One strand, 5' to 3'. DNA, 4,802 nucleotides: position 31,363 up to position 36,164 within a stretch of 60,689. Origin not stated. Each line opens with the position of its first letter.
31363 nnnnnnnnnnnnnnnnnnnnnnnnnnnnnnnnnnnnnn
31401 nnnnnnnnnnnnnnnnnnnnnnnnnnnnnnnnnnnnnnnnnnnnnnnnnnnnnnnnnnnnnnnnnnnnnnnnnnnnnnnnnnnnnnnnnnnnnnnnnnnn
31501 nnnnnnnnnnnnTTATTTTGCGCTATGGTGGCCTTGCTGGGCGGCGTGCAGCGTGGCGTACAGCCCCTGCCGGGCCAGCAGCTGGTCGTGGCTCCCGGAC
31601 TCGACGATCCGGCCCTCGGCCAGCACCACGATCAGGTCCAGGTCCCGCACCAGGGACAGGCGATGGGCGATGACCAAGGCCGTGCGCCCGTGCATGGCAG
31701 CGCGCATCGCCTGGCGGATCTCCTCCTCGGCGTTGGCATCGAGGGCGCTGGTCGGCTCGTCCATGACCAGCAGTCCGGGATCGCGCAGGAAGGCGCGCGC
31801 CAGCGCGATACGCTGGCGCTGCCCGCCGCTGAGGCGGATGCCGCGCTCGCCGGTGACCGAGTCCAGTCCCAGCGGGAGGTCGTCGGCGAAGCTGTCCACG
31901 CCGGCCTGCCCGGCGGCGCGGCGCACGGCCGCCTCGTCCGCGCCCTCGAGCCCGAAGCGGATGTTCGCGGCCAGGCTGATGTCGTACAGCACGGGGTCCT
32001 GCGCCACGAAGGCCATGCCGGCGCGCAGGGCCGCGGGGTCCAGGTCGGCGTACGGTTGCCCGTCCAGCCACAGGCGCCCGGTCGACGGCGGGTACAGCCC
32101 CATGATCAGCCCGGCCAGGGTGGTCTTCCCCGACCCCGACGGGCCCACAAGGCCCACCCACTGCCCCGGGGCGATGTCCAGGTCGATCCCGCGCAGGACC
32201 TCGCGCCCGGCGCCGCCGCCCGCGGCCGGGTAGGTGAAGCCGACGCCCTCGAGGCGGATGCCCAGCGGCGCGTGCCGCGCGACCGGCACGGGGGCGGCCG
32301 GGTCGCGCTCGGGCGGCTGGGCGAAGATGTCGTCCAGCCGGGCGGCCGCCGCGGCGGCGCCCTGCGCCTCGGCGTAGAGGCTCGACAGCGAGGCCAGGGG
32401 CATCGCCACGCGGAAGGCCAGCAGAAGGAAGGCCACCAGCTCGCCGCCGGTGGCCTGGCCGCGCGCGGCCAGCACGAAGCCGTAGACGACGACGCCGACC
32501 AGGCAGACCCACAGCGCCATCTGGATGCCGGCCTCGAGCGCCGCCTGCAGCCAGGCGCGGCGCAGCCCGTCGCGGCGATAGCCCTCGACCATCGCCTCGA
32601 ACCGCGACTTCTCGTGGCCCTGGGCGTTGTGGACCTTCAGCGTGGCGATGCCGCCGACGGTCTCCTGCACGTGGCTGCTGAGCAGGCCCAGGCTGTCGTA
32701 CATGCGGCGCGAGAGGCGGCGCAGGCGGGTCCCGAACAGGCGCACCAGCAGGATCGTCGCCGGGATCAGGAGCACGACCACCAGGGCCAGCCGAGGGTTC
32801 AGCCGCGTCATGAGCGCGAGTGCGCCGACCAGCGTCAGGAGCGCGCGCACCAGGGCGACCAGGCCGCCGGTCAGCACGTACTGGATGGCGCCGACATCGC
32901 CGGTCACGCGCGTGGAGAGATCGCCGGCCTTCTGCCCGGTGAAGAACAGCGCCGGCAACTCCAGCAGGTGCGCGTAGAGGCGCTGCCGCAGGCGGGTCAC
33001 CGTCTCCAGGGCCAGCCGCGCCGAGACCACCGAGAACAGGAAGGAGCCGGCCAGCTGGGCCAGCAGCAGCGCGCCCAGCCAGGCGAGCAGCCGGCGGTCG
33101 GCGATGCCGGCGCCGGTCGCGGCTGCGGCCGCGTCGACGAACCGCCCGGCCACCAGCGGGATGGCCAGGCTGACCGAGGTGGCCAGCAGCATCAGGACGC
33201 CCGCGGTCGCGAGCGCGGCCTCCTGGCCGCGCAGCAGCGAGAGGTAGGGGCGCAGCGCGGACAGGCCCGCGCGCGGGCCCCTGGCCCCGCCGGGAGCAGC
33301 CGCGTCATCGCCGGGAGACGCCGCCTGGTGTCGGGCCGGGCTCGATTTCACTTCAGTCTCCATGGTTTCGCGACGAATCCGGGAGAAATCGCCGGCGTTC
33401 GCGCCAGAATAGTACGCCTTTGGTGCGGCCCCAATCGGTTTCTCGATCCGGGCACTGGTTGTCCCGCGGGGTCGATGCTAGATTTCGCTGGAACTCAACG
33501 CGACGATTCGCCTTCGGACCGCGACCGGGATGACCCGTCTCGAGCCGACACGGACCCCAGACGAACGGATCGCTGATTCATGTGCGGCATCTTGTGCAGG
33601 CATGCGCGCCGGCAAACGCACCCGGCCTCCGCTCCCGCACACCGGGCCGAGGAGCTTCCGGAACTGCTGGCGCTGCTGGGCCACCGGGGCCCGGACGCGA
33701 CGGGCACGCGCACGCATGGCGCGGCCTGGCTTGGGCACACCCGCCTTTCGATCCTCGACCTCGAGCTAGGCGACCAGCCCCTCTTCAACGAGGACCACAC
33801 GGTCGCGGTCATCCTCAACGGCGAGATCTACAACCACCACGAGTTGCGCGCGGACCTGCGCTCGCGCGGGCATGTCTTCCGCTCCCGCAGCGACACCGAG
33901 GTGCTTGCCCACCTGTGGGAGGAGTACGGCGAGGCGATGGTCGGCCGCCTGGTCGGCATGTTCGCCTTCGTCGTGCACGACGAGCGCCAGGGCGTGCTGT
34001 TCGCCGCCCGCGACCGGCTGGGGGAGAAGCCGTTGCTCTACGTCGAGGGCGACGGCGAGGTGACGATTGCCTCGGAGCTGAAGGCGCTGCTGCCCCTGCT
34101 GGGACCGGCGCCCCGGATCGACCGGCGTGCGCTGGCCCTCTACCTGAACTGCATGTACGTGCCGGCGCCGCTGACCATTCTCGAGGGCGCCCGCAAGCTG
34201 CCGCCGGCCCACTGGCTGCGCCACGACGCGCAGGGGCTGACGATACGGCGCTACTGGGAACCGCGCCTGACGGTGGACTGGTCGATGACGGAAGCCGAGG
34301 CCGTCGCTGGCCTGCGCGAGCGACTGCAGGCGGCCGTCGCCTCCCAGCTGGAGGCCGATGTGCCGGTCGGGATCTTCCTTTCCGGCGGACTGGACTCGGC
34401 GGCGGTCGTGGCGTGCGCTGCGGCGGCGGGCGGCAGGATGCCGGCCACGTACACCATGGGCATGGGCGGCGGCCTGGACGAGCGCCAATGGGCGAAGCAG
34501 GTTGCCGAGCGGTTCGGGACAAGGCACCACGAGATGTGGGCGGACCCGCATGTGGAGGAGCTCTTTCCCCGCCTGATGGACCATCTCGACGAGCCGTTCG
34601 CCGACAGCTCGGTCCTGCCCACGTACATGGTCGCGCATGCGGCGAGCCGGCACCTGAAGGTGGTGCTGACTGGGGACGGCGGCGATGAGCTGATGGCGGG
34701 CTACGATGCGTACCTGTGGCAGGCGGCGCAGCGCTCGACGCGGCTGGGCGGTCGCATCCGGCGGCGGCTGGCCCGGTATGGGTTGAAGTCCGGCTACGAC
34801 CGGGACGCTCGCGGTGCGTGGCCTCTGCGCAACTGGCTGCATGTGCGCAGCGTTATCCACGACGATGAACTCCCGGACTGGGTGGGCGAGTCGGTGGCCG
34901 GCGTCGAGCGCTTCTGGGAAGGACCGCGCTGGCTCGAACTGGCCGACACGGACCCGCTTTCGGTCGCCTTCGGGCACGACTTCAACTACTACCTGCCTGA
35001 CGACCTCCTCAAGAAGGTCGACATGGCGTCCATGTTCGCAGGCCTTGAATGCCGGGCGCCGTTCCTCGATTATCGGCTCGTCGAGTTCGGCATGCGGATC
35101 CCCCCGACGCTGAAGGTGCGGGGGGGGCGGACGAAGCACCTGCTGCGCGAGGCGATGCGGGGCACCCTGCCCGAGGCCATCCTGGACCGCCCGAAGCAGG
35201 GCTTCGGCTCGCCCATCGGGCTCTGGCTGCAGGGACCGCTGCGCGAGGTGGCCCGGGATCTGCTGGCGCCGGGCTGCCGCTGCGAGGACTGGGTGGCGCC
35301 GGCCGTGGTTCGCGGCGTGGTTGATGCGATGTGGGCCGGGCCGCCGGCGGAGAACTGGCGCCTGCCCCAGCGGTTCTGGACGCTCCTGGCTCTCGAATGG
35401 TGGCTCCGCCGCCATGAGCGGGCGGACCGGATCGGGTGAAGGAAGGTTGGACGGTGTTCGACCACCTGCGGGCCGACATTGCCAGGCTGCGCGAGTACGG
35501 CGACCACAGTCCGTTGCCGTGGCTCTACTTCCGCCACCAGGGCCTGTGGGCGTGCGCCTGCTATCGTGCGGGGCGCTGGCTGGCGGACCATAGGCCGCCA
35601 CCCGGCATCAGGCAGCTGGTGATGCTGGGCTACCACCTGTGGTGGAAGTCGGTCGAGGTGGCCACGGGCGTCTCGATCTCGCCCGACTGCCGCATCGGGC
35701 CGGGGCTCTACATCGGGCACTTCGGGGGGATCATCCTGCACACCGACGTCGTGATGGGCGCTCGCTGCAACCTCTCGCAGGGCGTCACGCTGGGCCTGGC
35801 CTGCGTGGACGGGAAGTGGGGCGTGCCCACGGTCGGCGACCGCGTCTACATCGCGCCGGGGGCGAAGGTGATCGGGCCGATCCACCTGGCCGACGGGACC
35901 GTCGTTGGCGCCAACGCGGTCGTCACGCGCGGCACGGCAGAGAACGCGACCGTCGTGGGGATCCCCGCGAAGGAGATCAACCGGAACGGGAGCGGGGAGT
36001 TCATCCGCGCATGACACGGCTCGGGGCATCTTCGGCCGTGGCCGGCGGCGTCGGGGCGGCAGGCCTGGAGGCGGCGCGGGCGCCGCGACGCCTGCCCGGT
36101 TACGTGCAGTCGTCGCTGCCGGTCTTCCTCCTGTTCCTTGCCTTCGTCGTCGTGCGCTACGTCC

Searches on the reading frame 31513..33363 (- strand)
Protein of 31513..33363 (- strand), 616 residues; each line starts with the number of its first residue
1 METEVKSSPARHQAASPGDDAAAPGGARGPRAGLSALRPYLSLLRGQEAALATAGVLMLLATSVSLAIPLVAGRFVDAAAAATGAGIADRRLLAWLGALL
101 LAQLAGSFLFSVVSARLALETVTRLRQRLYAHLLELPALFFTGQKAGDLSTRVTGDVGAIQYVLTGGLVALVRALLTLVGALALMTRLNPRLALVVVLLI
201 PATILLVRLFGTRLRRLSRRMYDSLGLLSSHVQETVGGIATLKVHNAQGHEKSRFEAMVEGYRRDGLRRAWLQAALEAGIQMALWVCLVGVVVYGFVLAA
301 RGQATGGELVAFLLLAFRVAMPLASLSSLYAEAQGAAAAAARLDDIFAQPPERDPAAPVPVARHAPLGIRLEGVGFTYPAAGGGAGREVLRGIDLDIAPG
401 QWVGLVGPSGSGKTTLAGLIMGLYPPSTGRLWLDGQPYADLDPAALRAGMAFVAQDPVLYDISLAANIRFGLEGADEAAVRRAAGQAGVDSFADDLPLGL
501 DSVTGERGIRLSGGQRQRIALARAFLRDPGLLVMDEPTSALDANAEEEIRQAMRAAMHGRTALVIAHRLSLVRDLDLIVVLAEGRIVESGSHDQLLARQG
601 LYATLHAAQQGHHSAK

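Call 6: search_protein_families(library=pfam, proteins=[window:31513-33363:-], max_evalue=0.01)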
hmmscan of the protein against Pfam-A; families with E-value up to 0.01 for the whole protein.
window:31513-33363:- (616 aa): 4 families
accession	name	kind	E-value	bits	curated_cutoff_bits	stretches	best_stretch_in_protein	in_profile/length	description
PF00664.28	ABC_membrane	-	2.9e-45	155.5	28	1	54-316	4-267/274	ABC transporter transmembrane region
PF00005.33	ABC_tran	-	4.4e-29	102.3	25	1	390-539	1-137/137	ABC transporter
PF13304.12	AAA_21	-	0.00011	22.9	27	1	512-565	239-295/304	AAA domain, putative AbiEii toxin, Type IV TA system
PF02463.25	SMC_N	-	0.0005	20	40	0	510-578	136-208/220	RecF/RecN/SMC N terminal domain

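Call 7: search_protein_families(library=ncbifam, proteins=[window:31513-33363:-], max_evalue=0.01)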
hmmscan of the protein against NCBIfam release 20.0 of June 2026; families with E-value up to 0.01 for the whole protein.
window:31513-33363:- (616 aa): 189 families (the best 25 are shown)
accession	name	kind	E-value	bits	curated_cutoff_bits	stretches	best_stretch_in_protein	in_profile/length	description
TIGR02204.1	MsbA_rel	hypoth_equivalog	6.9e-130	434.4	780.4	1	34-609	6-575/576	ABC transporter, permease/ATP-binding protein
TIGR02203.1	MsbA_lipidA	equivalog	2.5e-123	412.6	602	1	42-609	7-569/572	lipid A export permease/ATP-binding protein MsbA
TIGR00958.1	3a01208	subfamily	1.1e-112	377.7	874.6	1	38-605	150-710/711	antigen peptide transporter 2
TIGR01846.1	type_I_sec_HlyB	subfamily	5e-107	358.9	725.55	1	96-610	185-693/694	type I secretion system permease/ATPase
NF052233.1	CphA_assoc_ABC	equivalog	8.4e-97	325.3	880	1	45-612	180-746/766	cyanophycin metabolism-associated ABC transporter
TIGR03375.1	type_I_sec_LssB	subfamily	1.5e-96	324.3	693.1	1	172-598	269-691/696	type I secretion system permease/ATPase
TIGR03796.1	NHLM_micro_ABC1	equivalog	6.4e-94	315.5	853.3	1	41-605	146-708/710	NHLP family bacteriocin export ABC transporter peptidase/permease/ATPase subunit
NF045513.1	HepA_fam_ABC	equivalog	5.9e-93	312.3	725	1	103-609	108-609/610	heterocyst formation ABC transporter subunit HepA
NF008381.0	PRK11176.1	equivalog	1.5e-92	310.8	867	1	59-611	36-581/582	lipid A ABC transporter ATP-binding protein/permease MsbA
TIGR02857.1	CydD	equivalog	1.1e-88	298.6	435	1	49-581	3-529/529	thiol reductant ABC exporter subunit CydD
NF010178.0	PRK13657.1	equivalog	1.1e-86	291.6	733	1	43-609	16-570/588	glucan ABC transporter ATP-binding protein/ permease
TIGR03797.1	NHLM_micro_ABC2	equivalog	2.2e-85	287.5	709.4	1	42-609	129-685/686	NHLP bacteriocin export ABC transporter permease/ATPase subunit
NF008364.0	PRK11160.1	equivalog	1.8e-75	254.6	630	1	35-607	2-573/575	heme ABC transporter ATP-binding protein/permease CydC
TIGR01193.1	bacteriocin_ABC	subfamily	3.2e-75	254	523.85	1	104-606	214-706/708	peptide cleavage/export ABC transporter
TIGR02868.1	CydC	equivalog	1.2e-74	251.9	329.05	1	38-569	2-530/530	thiol reductant ABC exporter subunit CydC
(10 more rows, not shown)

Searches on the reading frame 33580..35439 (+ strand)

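Call 6: search_protein_families(library=pfam, proteins=[window:33580-35439:+], max_evalue=0.01)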
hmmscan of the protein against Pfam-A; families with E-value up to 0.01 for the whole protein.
window:33580-35439:+ (619 aa): 4 families
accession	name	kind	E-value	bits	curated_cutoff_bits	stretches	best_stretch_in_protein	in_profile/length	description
PF00733.27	Asn_synthase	-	5.1e-90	303.1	21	1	245-610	2-354/354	Asparagine synthase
PF13537.11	GATase_7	-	7.5e-43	145.9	25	1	53-171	1-122/123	Glutamine amidotransferase domain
PF13522.11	GATase_6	-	1.3e-37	129.1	27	1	38-166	1-130/130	Glutamine amidotransferase domain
PF12481.13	DUF3700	-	0.00017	21.6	27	1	118-167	123-173/228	Aluminium induced protein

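Call 7: search_protein_families(library=ncbifam, proteins=[window:33580-35439:+], max_evalue=0.01)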
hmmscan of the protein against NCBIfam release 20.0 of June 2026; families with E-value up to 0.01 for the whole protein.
window:33580-35439:+ (619 aa): 9 families
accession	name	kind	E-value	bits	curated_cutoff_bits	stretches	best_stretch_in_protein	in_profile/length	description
TIGR03108.1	eps_aminotran_1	hypoth_equivalog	2e-140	469.4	816.9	2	20-388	15-387/628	XrtA/PEP-CTERM system amidotransferase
TIGR01536.1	asn_synth_AEB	equivalog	2.6e-129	432.6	267.1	1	18-542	15-517/517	asparagine synthase (glutamine-hydrolyzing)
TIGR03104.1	trio_amidotrans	equivalog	2e-113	379.7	570.1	1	23-612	17-589/589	N-acetylglutaminylglutamine amidotransferase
NF006949.0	PRK09431.1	equivalog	1.1e-88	298.1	499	3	1-172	1-167/554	asparagine synthase B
NF033535.1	lass_lactam_cya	exception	3.5e-62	210.9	525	2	21-381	15-385/668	lasso peptide isopeptide bond-forming cyclase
NF033561.1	macrolact_Ik_Al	subfamily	1.9e-23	82.9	300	2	103-384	57-343/561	albusnodin/ikarugamycin family macrolactam cyclase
TIGR01135.1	glmS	equivalog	9.7e-16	57.4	418.05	1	65-172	84-199/607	glutamine--fructose-6-phosphate transaminase (isomerizing)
NF001484.0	PRK00331.1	subfamily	9.8e-16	57.2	381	1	47-172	65-200/601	isomerizing glutamine--fructose-6-phosphate transaminase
TIGR01134.1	purF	equivalog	1.7e-11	44.2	350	1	46-170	63-199/432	amidophosphoribosyltransferase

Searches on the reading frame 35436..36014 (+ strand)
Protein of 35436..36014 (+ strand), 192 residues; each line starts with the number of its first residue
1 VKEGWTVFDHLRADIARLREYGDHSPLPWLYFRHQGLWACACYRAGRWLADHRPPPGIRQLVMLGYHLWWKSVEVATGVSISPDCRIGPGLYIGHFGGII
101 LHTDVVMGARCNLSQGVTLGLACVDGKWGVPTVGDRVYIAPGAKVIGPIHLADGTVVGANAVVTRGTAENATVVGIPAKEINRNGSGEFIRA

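Call 6: search_protein_families(library=pfam, proteins=[window:35436-36014:+], max_evalue=0.01)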
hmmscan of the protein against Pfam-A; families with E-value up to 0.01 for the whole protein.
window:35436-36014:+ (192 aa): 2 families
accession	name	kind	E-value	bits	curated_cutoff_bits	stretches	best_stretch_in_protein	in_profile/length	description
PF00132.30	Hexapep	-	5.2e-12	45.3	27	1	132-165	3-36/36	Bacterial transferase hexapeptide (six repeats)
PF14602.12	Hexapep_2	-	0.00016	21.8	27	0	133-165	4-34/34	Hexapeptide repeat of succinyl-transferase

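Call 7: search_protein_families(library=ncbifam, proteins=[window:35436-36014:+], max_evalue=0.01)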
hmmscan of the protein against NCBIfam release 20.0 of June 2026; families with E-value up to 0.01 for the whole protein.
window:35436-36014:+ (192 aa): 28 families (the best 25 are shown)
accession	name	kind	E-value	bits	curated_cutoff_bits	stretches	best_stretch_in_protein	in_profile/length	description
NF041874.1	EPS_EpsC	equivalog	2.6e-26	92.3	150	1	67-184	50-167/168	serine O-acetyltransferase EpsC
TIGR01172.1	cysE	equivalog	2.7e-25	89.3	210.65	1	32-179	23-162/162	serine O-acetyltransferase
NF008349.0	PRK11132.1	equivalog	2.6e-18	66.1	397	1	26-186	99-249/273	serine O-acetyltransferase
TIGR03570.1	NeuD_NnaD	subfamily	5.1e-14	52.3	160.8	1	70-179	97-202/202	NeuD/PglB/VioB family sugar acetyltransferase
NF002060.0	PRK00892.1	subfamily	1e-07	31.4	207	1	130-182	263-316/345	UDP-3-O-(3-hydroxymyristoyl)glucosamine N-acyltransferase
NF007564.0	PRK10191.1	equivalog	2.1e-07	30.6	196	1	74-178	53-156/162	colanic acid biosynthesis acetyltransferase WcaB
TIGR01853.1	lipid_A_lpxD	equivalog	2.5e-07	30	242.5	1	129-182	253-306/325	UDP-3-O-(3-hydroxymyristoyl)glucosamine N-acyltransferase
TIGR04016.1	WcaB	equivalog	1.3e-06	28.1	194.65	1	74-178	37-140/146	colanic acid biosynthesis acetyltransferase WcaB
NF007240.0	PRK09677.1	equivalog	2.2e-06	27.3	243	1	133-182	133-182/192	putative lipopolysaccharide biosynthesis O-acetyl transferase WbbJ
TIGR03308.1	phn_thr-fam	hypoth_equivalog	3.2e-06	27.1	201.65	1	132-183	110-161/204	phosphonate metabolim protein, transferase hexapeptide repeat family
NF033468.1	stregram_VatI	exception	3.6e-06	26.9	415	1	132-190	114-172/208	streptogramin A O-acetyltransferase Vat(I)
NF006986.0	PRK09451.1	equivalog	4.2e-05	22.5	725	1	85-175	353-439/456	bifunctional UDP-N-acetylglucosamine diphosphorylase/glucosamine-1-phosphate N-acetyltransferase GlmU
TIGR03532.1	DapD_Ac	equivalog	6.1e-05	22.7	231.75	1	100-182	124-212/231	2,3,4,5-tetrahydropyridine-2,6-dicarboxylate N-acetyltransferase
NF000311.1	Vat_ABCDEFH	equivalog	6.1e-05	22.7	300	1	132-190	112-170/201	Vat family streptogramin A O-acetyltransferase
NF000490.1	chloram_CatB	equivalog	7.5e-05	22.1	350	1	130-187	110-167/210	type B chloramphenicol O-acetyltransferase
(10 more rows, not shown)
